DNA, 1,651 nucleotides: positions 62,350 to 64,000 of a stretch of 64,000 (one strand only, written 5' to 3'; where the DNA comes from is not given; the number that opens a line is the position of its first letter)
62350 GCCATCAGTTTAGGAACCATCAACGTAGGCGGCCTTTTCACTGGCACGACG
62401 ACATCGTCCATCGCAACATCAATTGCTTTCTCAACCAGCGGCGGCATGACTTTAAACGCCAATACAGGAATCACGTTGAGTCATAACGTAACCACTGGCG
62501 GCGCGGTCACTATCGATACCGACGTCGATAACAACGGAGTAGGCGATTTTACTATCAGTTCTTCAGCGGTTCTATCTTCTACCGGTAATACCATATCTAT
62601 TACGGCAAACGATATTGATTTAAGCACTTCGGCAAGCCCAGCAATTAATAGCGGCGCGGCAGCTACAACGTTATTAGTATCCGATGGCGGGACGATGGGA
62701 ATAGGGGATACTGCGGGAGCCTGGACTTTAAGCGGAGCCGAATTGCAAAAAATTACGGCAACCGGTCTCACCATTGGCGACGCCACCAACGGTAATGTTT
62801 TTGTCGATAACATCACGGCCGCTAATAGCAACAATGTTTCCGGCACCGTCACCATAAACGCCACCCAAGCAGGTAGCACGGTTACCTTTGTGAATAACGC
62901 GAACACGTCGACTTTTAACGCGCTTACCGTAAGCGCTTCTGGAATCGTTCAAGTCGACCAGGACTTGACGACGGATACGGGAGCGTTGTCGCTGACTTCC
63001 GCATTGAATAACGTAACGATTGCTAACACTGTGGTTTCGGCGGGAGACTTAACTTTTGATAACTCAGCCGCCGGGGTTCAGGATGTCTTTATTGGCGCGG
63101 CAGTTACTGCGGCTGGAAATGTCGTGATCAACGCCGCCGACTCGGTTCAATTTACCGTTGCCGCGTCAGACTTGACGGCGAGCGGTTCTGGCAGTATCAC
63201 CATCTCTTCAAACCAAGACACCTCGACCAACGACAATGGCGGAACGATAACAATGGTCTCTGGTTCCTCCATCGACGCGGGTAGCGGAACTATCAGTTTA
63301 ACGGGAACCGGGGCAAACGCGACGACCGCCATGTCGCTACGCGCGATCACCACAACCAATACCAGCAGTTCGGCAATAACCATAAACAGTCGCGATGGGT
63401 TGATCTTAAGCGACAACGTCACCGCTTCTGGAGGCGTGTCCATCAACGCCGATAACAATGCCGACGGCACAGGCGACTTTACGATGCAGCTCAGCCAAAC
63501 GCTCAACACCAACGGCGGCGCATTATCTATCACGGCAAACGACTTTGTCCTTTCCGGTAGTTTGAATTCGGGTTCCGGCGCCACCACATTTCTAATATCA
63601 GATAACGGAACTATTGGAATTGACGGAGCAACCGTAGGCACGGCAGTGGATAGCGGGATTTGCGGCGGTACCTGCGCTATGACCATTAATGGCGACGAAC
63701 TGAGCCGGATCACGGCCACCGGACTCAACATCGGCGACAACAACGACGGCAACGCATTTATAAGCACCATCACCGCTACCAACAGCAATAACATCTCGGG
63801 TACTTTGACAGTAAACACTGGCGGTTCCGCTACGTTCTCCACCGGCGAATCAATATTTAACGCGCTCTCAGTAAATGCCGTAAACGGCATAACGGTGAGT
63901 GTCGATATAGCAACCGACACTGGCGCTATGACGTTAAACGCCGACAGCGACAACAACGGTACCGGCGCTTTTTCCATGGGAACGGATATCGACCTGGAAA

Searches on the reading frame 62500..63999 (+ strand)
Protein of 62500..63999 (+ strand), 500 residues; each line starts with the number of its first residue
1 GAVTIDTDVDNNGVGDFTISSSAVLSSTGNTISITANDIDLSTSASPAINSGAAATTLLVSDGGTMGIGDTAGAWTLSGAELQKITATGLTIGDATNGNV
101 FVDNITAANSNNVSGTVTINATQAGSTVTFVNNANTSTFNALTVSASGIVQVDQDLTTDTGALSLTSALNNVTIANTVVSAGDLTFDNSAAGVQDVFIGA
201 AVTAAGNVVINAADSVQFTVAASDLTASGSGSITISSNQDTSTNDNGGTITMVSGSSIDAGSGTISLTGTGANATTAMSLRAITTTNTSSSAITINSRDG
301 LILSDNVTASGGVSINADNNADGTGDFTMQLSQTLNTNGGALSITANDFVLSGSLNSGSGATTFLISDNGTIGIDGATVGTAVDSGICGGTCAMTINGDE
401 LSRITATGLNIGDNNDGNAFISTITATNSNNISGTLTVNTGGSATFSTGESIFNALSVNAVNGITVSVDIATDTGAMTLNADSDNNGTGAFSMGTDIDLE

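Call 30: find_related_loci(query=window:62500-63999:+, collection=metagenome_contigs, flank=10000)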
Query window:62500-63999:+ (500 aa) in metagenome_contigs; peptide patterns used: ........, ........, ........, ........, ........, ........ (x = any residue, [..] = any of these).
167 stretches matched a pattern; 2 encode a relative of the query (tblastn E <= 1e-3); 2 distinct loci.
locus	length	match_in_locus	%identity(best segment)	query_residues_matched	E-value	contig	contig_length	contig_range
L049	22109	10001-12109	38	1-493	8e-50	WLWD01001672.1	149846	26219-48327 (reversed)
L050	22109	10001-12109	38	1-493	8e-50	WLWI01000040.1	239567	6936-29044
